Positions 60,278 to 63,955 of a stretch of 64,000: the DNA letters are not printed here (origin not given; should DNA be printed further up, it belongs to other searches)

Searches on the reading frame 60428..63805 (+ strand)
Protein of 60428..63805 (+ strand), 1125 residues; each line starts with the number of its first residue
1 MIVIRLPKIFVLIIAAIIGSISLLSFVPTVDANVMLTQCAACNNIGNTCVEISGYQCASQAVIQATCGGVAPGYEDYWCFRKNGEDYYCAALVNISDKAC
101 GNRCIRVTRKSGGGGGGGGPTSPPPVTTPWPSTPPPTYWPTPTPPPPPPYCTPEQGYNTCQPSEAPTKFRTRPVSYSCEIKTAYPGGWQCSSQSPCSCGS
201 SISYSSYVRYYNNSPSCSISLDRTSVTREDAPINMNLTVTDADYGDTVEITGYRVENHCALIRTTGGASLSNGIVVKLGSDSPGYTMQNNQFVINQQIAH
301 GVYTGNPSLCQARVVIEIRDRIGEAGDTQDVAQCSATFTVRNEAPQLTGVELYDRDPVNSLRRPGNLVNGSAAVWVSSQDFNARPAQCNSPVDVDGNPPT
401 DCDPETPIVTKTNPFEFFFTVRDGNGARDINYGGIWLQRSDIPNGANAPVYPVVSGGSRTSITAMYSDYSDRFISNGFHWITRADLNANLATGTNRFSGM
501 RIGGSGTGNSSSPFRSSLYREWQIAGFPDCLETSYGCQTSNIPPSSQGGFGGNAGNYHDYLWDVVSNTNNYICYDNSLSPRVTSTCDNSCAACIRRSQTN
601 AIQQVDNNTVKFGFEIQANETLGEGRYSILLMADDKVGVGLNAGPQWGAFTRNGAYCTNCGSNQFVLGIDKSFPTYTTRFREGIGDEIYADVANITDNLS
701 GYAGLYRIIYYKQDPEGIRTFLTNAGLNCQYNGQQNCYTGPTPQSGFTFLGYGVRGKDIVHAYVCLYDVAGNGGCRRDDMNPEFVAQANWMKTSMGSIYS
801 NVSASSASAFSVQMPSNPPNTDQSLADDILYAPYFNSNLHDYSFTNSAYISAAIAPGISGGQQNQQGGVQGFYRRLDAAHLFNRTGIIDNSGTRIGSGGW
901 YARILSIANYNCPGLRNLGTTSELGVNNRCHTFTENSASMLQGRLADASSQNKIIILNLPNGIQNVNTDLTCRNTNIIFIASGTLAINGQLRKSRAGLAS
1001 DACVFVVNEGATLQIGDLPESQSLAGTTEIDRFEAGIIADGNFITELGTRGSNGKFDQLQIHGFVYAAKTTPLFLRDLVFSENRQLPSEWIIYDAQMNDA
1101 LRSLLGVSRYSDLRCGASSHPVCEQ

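Call 81: find_encoding_contigs(protein=window:60428-63805:+, flank=10000, max_places=4)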
Protein window:60428-63805:+ (1125 aa): 6 contigs read that carry it; 3 places shown.
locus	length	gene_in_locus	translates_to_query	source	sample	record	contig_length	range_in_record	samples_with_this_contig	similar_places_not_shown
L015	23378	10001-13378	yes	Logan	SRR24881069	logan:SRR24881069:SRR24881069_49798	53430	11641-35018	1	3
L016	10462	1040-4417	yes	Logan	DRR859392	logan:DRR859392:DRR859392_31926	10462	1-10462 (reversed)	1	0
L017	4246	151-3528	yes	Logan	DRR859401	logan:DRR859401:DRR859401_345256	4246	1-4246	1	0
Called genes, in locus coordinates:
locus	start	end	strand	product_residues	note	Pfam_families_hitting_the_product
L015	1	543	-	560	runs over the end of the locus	-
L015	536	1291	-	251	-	PF00535:Glycos_transf_2, PF10111:Glyco_tranf_2_2 (weak), PF13641:Glyco_tranf_2_3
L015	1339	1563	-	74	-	-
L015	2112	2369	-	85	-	-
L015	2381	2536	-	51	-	-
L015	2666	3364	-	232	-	PF04203:Sortase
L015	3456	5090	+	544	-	-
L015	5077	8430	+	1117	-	-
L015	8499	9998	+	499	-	-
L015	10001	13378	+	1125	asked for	-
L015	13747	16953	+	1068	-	PF00580:UvrD-helicase, PF13245:AAA_19, PF13361:UvrD_C, PF13538:UvrD_C_2 (weak), PF12705:PDDEXK_1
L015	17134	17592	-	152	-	PF22811:Zn_ribbon_NrdR, PF03477:ATP-cone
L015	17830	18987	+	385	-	PF25145:NfeD1b_N, PF01343:Peptidase_S49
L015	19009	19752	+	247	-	PF03167:UDG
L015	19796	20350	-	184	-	PF00929:RNase_T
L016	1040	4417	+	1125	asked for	-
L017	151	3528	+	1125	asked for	-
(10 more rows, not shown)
